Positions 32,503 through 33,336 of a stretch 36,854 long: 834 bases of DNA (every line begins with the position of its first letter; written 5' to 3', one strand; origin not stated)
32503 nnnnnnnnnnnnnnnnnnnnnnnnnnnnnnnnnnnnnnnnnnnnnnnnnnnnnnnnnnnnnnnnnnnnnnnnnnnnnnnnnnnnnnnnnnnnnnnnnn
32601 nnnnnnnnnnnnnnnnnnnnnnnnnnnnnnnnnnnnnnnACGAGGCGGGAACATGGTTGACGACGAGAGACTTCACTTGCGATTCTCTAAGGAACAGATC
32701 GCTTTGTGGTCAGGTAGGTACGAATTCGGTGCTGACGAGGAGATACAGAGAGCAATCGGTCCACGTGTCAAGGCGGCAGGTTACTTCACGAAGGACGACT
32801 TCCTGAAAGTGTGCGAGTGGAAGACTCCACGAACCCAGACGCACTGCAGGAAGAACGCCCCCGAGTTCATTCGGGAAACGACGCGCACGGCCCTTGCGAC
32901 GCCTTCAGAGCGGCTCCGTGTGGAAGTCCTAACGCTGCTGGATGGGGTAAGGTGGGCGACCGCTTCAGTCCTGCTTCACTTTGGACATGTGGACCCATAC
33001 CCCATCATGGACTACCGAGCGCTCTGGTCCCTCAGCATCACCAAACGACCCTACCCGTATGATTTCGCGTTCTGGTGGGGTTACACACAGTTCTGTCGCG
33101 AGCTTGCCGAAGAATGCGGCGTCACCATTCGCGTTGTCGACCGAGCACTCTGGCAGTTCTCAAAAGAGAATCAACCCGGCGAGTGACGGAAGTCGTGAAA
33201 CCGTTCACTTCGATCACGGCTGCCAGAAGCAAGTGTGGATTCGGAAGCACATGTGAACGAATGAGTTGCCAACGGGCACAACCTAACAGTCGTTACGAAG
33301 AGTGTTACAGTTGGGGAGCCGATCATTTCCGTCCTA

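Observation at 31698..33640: Lower-GC two-gene islet (Mrr-like nuclease + OGG/HhH-fold-like protein) inserted between glycoside-hydrolase genes: candidate novel defence/DNA-modification-sensing module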

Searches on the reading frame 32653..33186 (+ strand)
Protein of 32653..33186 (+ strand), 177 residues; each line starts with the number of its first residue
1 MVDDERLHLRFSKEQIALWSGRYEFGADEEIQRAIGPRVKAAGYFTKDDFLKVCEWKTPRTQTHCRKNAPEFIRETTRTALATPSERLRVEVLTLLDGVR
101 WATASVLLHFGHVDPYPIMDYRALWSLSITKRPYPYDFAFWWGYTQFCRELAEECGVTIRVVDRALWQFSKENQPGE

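Call 3: search_protein_families(library=pfam, proteins=[window:32653-33186:+], max_evalue=1)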
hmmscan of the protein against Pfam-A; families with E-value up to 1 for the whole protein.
window:32653-33186:+ (177 aa): 4 families
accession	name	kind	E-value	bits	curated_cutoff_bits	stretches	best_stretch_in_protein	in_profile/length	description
PF00607.25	Gag_p24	-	0.066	13.6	24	1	11-82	53-122/128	gag protein p24 N-terminal domain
PF13384.12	HTH_23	-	0.12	12.7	24.6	0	84-109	2-28/50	Homeodomain-like domain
PF10371.14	EKR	-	0.17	12.2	27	1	63-98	6-40/55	Domain of unknown function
PF13545.12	HTH_Crp_2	-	0.21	12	27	0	150-172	27-49/70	Crp-like helix-turn-helix domain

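Call 4: search_protein_families(library=padloc, proteins=[window:32653-33186:+], max_evalue=1)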
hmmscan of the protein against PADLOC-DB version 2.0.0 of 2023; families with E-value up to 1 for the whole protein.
window:32653-33186:+ (177 aa): 1 family
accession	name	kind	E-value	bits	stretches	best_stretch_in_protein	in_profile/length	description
PDLC00910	OGG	-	0.01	13.5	1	145-173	177-205/215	OGG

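Call 5: search_protein_families(library=ncbifam, proteins=[window:32653-33186:+], max_evalue=1)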
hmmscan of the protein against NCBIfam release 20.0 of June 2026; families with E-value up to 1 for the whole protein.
window:32653-33186:+ (177 aa): 0 families

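Call 6: find_homologous_proteins(query=window:32653-33186:+)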
Query window:32653-33186:+ (177 aa): 386 proteins with E <= 0.001 among 422 candidates; the best 120 are listed.
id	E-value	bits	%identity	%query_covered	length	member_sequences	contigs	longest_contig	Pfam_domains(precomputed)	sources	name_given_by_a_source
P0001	7.0e-120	416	100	100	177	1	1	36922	-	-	-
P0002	2.7e-64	234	57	97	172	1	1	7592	-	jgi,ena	-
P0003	2.8e-64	234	61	94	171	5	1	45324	-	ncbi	-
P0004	7.8e-64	233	56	95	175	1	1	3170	-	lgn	-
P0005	9.5e-64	233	59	95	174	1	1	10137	-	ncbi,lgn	-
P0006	1.4e-63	232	59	95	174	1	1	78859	-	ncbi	-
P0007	2.6e-63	231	59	94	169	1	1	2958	-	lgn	-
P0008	8.3e-63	229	60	95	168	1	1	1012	-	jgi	jgi:hypothetical protein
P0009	1.3e-62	229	56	96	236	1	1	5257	-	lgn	-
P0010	1.6e-62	229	58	95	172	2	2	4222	-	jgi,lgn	jgi:hypothetical protein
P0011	4.1e-62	227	55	95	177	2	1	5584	-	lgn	-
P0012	4.8e-62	227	56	99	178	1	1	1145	-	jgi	jgi:hypothetical protein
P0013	7.7e-62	226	55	98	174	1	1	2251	-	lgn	-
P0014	8.9e-62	226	59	95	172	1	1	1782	-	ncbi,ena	-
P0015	9.4e-62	226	58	94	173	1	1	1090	-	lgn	-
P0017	1.6e-61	225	60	94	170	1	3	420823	-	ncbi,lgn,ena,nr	ncbi:MAG: Uncharacterized protein FD146_1521 [Anaerolineaceae bacterium]|nr:MAG: Uncharacterized pro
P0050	1.1e-58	216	54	97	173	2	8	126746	-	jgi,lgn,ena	jgi:hypothetical protein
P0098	1.4e-55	206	58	93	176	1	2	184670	-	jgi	jgi:hypothetical protein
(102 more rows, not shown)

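Call 7: search_solved_structures(query=window:32653-33186:+, max_evalue=10, show_alignments=2)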
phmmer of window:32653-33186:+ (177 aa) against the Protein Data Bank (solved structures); distinct sequences matched with E-value up to 10: 0.

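Call 13: find_related_loci(query=A1, collection=genome_contigs, flank=6000)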
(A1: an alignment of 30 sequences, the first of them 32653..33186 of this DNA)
Query A1 (177 aa) in genome_contigs; peptide patterns used: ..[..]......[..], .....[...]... (x = any residue, [..] = any of these).
459 stretches matched a pattern; 445 encode a relative of the query (tblastn E <= 1e-3); the best 80 are kept; 80 distinct loci.
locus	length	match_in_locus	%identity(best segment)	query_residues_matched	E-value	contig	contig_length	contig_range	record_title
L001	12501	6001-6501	59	9-176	1e-65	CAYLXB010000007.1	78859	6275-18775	MAG TPA_asm: uncultured Anaerolineaceae bacterium isolate SRP278314_co1_233 genome assembly, contig: NODE_407_length_788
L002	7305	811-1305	60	9-174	5e-65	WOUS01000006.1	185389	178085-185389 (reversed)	MAG: Anaerolineaceae bacterium isolate X2_MetaBAT.10 scaffold_59, whole genome shotgun sequence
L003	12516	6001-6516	55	5-176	3e-64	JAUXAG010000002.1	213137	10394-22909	MAG: Actinomycetes bacterium isolate CSMAG_2756 CSMAG_2756_k141_1049832_length_213137_cov_13.7131, whole genome shotgun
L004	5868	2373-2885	59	10-174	3e-64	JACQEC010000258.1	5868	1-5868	MAG: Chloroflexi bacterium isolate NC_groundwater_1011_Pr1_S-0.65um_62_48 Montesol18_Sp65_coassembly_scaffold_808087, wh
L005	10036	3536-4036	57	7-174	6e-63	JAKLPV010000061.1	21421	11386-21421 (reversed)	MAG: Anaerolineae bacterium isolate bin S2.119 k141_197892, whole genome shotgun sequence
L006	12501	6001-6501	57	7-174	5e-63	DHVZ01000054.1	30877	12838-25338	MAG TPA_asm: Anaerolineales bacterium UBA5195 UBA5195_contig_13136, whole genome shotgun sequence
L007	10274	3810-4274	60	7-161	3e-62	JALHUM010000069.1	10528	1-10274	MAG: Anaerolineales bacterium isolate PFL50 seq_810206, whole genome shotgun sequence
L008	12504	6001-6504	52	7-175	4e-62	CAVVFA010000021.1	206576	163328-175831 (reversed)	MAG: uncultured Chloroflexia bacterium isolate MFD04716.bin.2.33 genome assembly, contig: contig_46005, whole genome sho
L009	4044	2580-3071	57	9-173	2e-61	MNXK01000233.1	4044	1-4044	MAG: Anaerolineae bacterium CG2_30_58_95 cg2_3.0_scaffold_25962_c, whole genome shotgun sequence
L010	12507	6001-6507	55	5-174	3e-61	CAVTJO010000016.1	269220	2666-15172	MAG: uncultured Bacteroidetes bacterium isolate MFD05942.bin.1.467 genome assembly, contig: contig_66341, whole genome s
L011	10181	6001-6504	56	6-174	6e-61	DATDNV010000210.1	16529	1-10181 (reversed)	MAG TPA_asm: Thermoanaerobaculia bacterium isolate SMAG_U446 k141_979430, whole genome shotgun sequence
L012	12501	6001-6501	53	7-174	7e-61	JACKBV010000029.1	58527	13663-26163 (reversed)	MAG: Ardenticatenaceae bacterium isolate HK-STAS-CHLO-30 HK-STAS-CHLO-30_29, whole genome shotgun sequence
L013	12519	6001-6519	57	9-174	2e-60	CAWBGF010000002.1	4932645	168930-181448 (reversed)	MAG: Terriglobia bacterium isolate MFD09222.bin.1.41 genome assembly, contig: contig_58393, whole genome shotgun sequenc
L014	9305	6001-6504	53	9-177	2e-60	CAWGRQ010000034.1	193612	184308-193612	MAG: Terriglobia bacterium isolate MFD05942.bin.2.344 genome assembly, contig: contig_46714, whole genome shotgun sequen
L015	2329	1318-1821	54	6-175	6e-60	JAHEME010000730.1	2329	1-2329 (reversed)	MAG: Chloroflexota bacterium isolate Ww65 NODE_212948_length_2329_cov_1.873188, whole genome shotgun sequence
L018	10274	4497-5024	51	2-171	1e-58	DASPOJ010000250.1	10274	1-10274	MAG TPA_asm: Candidatus Methylomirabilota bacterium isolate SMAG_U12144 k141_2454890, whole genome shotgun sequence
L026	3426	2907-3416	52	9-174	1e-57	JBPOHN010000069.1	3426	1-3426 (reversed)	MAG: Armatimonadota bacterium isolate MAG_188 c_000000311759, whole genome shotgun sequence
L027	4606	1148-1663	54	9-176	1e-57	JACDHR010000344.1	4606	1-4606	MAG: Gemmatimonadetes bacterium isolate MGR_bin443 SD2911_NODE_6815_length_4606_cov_1.675820, whole genome shotgun seque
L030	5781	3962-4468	51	5-174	6e-57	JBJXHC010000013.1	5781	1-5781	MAG: Bacteroidota bacterium isolate F1F2.bin.124 k127_8241031, whole genome shotgun sequence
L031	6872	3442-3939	51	7-174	9e-57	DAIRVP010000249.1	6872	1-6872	MAG TPA_asm: Candidatus Rokuibacteriota bacterium isolate CTOTU27893 NODE_2255_length_6872_cov_6.693414, whole genome sh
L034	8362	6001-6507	52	6-174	2e-56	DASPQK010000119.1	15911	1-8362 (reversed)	MAG TPA_asm: Syntrophobacteraceae bacterium isolate SMAG_U12197 k141_1942691, whole genome shotgun sequence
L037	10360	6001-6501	48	9-177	8e-56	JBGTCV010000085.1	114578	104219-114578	MAG: Candidatus Promineifilaceae bacterium isolate JTS-RE128 k141_3877937, whole genome shotgun sequence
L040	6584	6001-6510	50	5-175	5e-55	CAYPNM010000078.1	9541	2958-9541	MAG TPA_asm: uncultured Ignavibacteriaceae bacterium isolate binchicken_co150_475 genome assembly, contig: NODE_18058_le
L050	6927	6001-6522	50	4-175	7e-54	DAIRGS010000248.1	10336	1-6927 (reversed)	MAG TPA_asm: Tepidisphaeraceae bacterium isolate CTOTU41345 NODE_5394_length_10336_cov_4.891742, whole genome shotgun se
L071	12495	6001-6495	48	9-174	4e-51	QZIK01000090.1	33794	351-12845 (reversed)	MAG: Desulfobacteraceae bacterium isolate SURF_67 Ga0104751_1001916, whole genome shotgun sequence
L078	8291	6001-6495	49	9-174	6e-51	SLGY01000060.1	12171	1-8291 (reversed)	MAG: Kiritimatiellae bacterium isolate CSSed165cm_123 CSSed16-5cm-18061, whole genome shotgun sequence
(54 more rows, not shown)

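Call 19: search_protein_families(library=pfam, proteins=[L003:2555-5974:+, L004:1442-2380:+, L011:5165-5998:+, L014:4705-5955:+, L015:260-1291:+, L018:3738-4463:+, L027:87-1136:+, L031:1160-3418:+, L034:4954-5982:+, L040:4789-5973:+], max_evalue=0.001)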
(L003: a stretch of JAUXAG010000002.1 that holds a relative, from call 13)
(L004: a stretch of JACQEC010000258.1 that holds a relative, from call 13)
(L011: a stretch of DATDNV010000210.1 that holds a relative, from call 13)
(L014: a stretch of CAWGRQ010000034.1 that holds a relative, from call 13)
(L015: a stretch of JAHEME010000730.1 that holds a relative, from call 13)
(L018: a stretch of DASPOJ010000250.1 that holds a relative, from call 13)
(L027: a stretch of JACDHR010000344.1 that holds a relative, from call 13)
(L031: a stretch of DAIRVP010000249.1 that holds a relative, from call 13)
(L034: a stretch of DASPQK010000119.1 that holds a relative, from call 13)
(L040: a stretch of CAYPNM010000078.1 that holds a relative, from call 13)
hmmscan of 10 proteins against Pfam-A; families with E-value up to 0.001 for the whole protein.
L003:2555-5974:+ (1139 aa): 2 families
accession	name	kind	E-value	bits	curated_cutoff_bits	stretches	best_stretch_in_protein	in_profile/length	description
PF18135.7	Type_ISP_C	-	2.5e-31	109.5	25.9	1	778-1101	59-325/342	Type ISP C-terminal specificity domain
PF02384.22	N6_Mtase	-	4e-08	33.4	20.4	1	330-419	9-72/311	N-6 DNA Methylase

L004:1442-2380:+ (312 aa): 1 family
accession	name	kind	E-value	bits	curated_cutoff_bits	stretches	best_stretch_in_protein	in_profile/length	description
PF03745.19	DUF309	-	3.9e-19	68.5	27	1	183-240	1-57/59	Domain of unknown function (DUF309)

L011:5165-5998:+ (277 aa): 0 families

L014:4705-5955:+ (416 aa): 1 family
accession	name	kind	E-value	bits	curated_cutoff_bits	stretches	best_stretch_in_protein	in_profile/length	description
PF13683.12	rve_3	-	2e-05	24.7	26.5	1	112-154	2-42/67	Integrase core domain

L015:260-1291:+ (343 aa): 4 families
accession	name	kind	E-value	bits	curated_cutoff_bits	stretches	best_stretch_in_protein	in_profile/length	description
PF13646.12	HEAT_2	-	1.4e-27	96.3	27.7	3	258-332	17-87/88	HEAT repeats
PF02985.28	HEAT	-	1.6e-15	56.1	23.5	0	119-135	12-28/31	HEAT repeat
PF03130.22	HEAT_PBS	-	1.1e-12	47.5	20.9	1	290-312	1-23/27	PBS lyase HEAT-like repeat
PF00514.29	Arm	-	0.00093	19.6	20.6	0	272-299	12-37/41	Armadillo/beta-catenin-like repeat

L018:3738-4463:+ (241 aa): 0 families

L027:87-1136:+ (349 aa): 1 family
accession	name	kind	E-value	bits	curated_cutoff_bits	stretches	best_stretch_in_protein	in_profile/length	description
PF01420.25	Methylase_S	-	3e-08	34.5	22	1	30-140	59-163/168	Type I restriction modification DNA specificity domain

L031:1160-3418:+ (752 aa): 3 families
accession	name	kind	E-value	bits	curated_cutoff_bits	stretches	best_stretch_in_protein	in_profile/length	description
PF02776.23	TPP_enzyme_N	-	1.6e-25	89.6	26.8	1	183-287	2-106/119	Thiamine pyrophosphate enzyme, N-terminal TPP binding domain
PF02775.26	TPP_enzyme_C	-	1.4e-24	87.1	21.9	1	590-733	19-151/151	Thiamine pyrophosphate enzyme, C-terminal TPP binding domain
PF00205.28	TPP_enzyme_M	-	1.5e-18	67.3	30.4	1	379-506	1-137/137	Thiamine pyrophosphate enzyme, central domain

L034:4954-5982:+ (342 aa): 0 families

L040:4789-5973:+ (394 aa): 1 family
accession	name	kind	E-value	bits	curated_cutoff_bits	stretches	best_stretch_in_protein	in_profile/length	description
PF00155.27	Aminotran_1_2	-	1.4e-52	179.6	19.7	1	31-388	2-361/361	Aminotransferase class I and II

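Call 20: predict_structure(alignment_id=A1)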
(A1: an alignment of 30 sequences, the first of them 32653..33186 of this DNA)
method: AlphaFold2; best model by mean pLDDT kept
length: 177 residues; sequences in the alignment: 30
mean_pLDDT: 94.2   pTM: 0.89
mean pLDDT of the five models: 94.2, 93.7, 93.3, 93.2, 93.0
residues with pLDDT >= 90: 155; 70-90: 16; 50-70: 5; < 50: 1
segments of 3 or more residues with pLDDT < 50: none
pLDDT, mean of each block of 10 residues (from residue 1): 75 98 90 96 98 95 98 99 98 98 97 96 93 85 96 98 97 85
secondary structure, 60 per line:
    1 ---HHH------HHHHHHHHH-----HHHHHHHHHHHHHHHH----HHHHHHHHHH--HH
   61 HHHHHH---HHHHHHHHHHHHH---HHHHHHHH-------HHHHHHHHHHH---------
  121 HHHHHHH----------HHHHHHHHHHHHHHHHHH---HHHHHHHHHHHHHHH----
elements in order: H13-21 H27-42 H47-56 H59-66 H70-82 H86-93 H101-111 H121-127 H138-155 H159-173

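Call 25: fold_search(model_id=the predicted structure, library=pdb)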
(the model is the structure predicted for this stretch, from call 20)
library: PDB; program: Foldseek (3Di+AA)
matches with E <= 10: 192; with E <= 0.001: 0
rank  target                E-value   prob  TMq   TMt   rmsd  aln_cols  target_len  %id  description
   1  3n0u_A                2.1e-03  1.00  0.50  0.43   8.6       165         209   15  Crystal structure of Tm1821, the 8-oxoguanine DNA glycosylase of Thermotoga maritima (released 2011-04-06)
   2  3knt_A                2.4e-03  1.00  0.52  0.46   8.7       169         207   16  Crystal structure of Methanocaldococcus jannaschii 8-oxoguanine glycosylase/lyase in complex with 15mer DNA containing (released 2010-02-02)
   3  3n0u_C                2.8e-03  1.00  0.48  0.42   8.7       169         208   15  Crystal structure of Tm1821, the 8-oxoguanine DNA glycosylase of Thermotoga maritima (released 2011-04-06)
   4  3knt_D                4.3e-03  1.00  0.48  0.43   8.7       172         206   14  Crystal structure of Methanocaldococcus jannaschii 8-oxoguanine glycosylase/lyase in complex with 15mer DNA containing (released 2010-02-02)
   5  3knt_C                6.6e-03  1.00  0.50  0.44   8.6       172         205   14  Crystal structure of Methanocaldococcus jannaschii 8-oxoguanine glycosylase/lyase in complex with 15mer DNA containing (released 2010-02-02)
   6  3fhg                  2.8e-02  0.96  0.43  0.38   9.4       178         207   15  Crystal structure of Sulfolobus solfataricus 8-oxoguanine DNA glycosylase (SsOgg) (released 2009-05-19)
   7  4b23_A                3.7e-02  0.60  0.30  0.27  12.0       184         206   18  Unprecedented sculpting of DNA at abasic sites by DNA glycosylase homolog Mag2 (released 2013-01-09)
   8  3s6i_D                3.9e-02  0.89  0.42  0.38   9.9       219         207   14  Schizosaccaromyces pombe 3-methyladenine DNA glycosylase (Mag1) in complex with abasic-DNA. (released 2011-12-14)
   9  3s6i_A                5.6e-02  0.84  0.41  0.37   9.5       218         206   15  Schizosaccaromyces pombe 3-methyladenine DNA glycosylase (Mag1) in complex with abasic-DNA. (released 2011-12-14)
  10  4unf                  8.2e-02  0.41  0.30  0.25  12.1       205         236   17  Crystal structure of Deinococcus radiodurans Endonuclease III-1 (released 2015-06-10)
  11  3i0x_A                1.1e-01  0.60  0.35  0.25  11.1       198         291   12  Crystal structure of Clostridium acetobutylicum 8-oxoguanine glycosylase/lyase in complex with dsDNA containing adenin (released 2009-09-29)
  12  5kn8_A                1.2e-01  0.72  0.36  0.31   8.9       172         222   14  MutY N-terminal domain in complex with undamaged DNA (released 2017-02-08)
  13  8a5c                  1.3e-01  0.33  0.30  0.25  11.8       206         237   18  Crystal structure of Deinococcus radiodurans Endonuclease III-1 Y100L variant (released 2022-08-03)
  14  1orn_A                1.3e-01  0.38  0.32  0.28   9.8       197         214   14  Structure of a Trapped Endonuclease III-DNA Covalent Intermediate: Estranged-Guanine Complex (released 2003-07-15)
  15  4ypr_B                1.4e-01  0.60  0.37  0.22   9.4       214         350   12  Crystal Structure of D144N MutY bound to its anti-substrate (released 2015-05-27)
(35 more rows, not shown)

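Call 40: find_related_loci(query=A1, collection=viral_contigs, flank=4000)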
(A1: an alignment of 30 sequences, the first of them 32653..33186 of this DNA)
Query A1 (177 aa) in viral_contigs; peptide patterns used: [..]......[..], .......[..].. (x = any residue, [..] = any of these).
20 stretches matched a pattern; 3 encode a relative of the query (tblastn E <= 1e-3); 3 distinct loci.
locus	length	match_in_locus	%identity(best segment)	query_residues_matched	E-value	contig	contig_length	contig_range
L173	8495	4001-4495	51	9-174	2e-53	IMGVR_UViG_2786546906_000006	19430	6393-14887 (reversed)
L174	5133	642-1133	52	9-174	1e-52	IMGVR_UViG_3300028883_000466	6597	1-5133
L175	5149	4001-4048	94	160-175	3e-6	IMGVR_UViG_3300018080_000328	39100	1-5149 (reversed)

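Call 43: search_solved_structures(query=A1, max_evalue=10, show_alignments=3)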
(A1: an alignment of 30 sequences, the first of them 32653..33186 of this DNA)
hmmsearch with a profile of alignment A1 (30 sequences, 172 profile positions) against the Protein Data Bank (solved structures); distinct sequences matched with E-value up to 10: 2.
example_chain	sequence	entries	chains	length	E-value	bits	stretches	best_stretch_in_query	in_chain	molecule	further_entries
2uy1_A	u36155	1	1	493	0.01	18.7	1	95-151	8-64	CLEAVAGE STIMULATION FACTOR 77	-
2uy1_B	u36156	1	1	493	0.031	17.2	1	95-151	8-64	CLEAVAGE STIMULATION FACTOR 77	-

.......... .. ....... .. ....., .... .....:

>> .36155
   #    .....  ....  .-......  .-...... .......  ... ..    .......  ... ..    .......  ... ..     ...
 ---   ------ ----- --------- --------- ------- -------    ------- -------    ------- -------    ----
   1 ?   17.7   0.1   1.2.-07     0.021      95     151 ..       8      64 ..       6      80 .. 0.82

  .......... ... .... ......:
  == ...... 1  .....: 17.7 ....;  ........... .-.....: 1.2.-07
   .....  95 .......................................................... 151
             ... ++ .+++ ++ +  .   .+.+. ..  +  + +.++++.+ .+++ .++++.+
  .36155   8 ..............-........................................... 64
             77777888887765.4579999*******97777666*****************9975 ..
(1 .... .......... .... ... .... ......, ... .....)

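Call 57: find_encoding_contigs(protein=P0050, flank=5000, max_places=6)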
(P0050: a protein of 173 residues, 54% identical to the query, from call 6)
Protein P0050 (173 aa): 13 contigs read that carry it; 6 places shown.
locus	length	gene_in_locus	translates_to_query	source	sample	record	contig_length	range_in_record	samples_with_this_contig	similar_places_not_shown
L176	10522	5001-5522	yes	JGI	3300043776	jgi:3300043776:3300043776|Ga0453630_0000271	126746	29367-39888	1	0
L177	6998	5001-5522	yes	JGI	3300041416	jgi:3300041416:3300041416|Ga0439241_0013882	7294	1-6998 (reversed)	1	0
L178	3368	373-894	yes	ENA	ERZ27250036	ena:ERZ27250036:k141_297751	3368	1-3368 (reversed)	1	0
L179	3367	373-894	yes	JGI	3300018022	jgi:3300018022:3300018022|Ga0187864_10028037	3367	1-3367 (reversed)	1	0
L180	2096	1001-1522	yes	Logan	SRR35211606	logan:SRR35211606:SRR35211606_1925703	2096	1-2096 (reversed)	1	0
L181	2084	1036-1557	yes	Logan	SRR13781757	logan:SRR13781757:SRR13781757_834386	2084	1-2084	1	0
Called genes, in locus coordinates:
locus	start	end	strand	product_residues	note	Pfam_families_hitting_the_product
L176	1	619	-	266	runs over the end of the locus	PF01416:PseudoU_synth_1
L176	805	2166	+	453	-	PF00270:DEAD, PF00271:Helicase_C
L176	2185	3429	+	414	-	PF20706:GT4-conflict, PF00534:Glycos_transf_1, PF13692:Glyco_trans_1_4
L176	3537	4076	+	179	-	PF01988:VIT1 (faint)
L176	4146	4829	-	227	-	PF25948:DUF7986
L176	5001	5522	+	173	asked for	-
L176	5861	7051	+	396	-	PF13378:MR_MLE_C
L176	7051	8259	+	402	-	PF00375:SDF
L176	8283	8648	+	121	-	-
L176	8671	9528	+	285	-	-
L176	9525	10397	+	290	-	PF08843:AbiEii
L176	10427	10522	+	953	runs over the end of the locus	PF22548:AEP-TOTE, PF00270:DEAD, PF04851:ResIII, PF04480:DUF559, PF18741:MTES_1575 (faint)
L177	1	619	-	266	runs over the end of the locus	PF01416:PseudoU_synth_1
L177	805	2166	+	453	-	PF00270:DEAD, PF00271:Helicase_C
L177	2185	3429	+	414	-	PF20706:GT4-conflict, PF00534:Glycos_transf_1, PF13692:Glyco_trans_1_4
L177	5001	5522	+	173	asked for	-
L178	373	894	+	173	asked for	-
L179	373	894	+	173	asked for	-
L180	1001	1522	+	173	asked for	-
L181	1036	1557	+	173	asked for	-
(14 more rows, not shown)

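Call 58: find_encoding_contigs(protein=P0017, flank=5000, max_places=3)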
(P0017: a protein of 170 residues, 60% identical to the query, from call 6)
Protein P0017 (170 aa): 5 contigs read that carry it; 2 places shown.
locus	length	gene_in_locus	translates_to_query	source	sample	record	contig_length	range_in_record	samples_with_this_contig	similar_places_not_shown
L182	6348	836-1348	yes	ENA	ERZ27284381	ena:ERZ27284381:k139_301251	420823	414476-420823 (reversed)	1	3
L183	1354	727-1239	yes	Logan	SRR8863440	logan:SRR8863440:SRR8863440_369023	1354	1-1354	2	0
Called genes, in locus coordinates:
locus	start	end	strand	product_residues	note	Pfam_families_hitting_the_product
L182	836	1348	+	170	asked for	-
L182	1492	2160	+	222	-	PF01209:Ubie_methyltran, PF13489:Methyltransf_23 (weak), PF13847:Methyltransf_31, PF08241:Methyltransf_11, PF08242:Methyltransf_12, PF13649:Methyltransf_25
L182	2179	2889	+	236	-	PF07228:SpoIIE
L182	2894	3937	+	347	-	PF02254:TrkA_N, PF02080:TrkA_C (weak)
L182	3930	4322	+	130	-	PF13238:AAA_18 (weak)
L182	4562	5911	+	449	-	PF21760:SecD_1st, PF22599:SecDF_P1_head, PF00873:ACR_tran (weak), PF02355:SecD_SecF_C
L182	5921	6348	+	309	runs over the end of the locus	PF07549:Sec_GG (faint), PF02355:SecD_SecF_C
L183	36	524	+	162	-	-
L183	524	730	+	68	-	-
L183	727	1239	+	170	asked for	-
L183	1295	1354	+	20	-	?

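Call 59: find_encoding_contigs(protein=P0098, flank=5000, max_places=3)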
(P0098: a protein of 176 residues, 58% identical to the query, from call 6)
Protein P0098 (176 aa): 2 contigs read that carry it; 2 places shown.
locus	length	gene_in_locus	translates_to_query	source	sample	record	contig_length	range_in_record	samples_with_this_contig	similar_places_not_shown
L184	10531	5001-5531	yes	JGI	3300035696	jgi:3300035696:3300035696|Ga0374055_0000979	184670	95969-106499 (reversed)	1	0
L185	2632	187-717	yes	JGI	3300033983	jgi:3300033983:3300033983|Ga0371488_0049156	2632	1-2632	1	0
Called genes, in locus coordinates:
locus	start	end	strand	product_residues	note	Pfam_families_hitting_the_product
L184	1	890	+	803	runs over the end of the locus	PF00171:Aldedh, PF07368:DUF1487 (faint), PF00171:Aldedh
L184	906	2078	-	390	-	PF00712:DNA_pol3_beta, PF02767:DNA_pol3_beta_2, PF02768:DNA_pol3_beta_3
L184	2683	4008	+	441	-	PF08245:Mur_ligase_M, PF02875:Mur_ligase_C, PF27239:FOL3_C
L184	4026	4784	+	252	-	PF01553:Acyltransferase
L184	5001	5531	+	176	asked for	-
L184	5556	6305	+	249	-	PF07722:Peptidase_C26, PF00117:GATase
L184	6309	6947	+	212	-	PF02527:GidB, PF05175:MTS (faint)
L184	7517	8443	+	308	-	PF06564:CBP_BcsQ, PF10609:ParA (weak), PF13614:AAA_31, PF00142:Fer4_NifH (weak), PF01656:CbiA, PF02374:ArsA_ATPase (faint), PF09140:MipZ (faint)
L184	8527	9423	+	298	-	PF02195:ParB_N, PF17762:HTH_ParB, PF23552:ParB_C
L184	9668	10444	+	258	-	PF13414:TPR_11 (faint), PF13428:TPR_14 (faint), PF13432:TPR_16 (faint), PF13431:TPR_17 (faint), PF13424:TPR_12, PF00515:TPR_1 (weak), PF07719:TPR_2 (weak), PF13181:TPR_8 (weak)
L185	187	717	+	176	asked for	-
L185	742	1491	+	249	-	PF07722:Peptidase_C26, PF00117:GATase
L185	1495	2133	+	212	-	PF02527:GidB, PF05175:MTS (faint)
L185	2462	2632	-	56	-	?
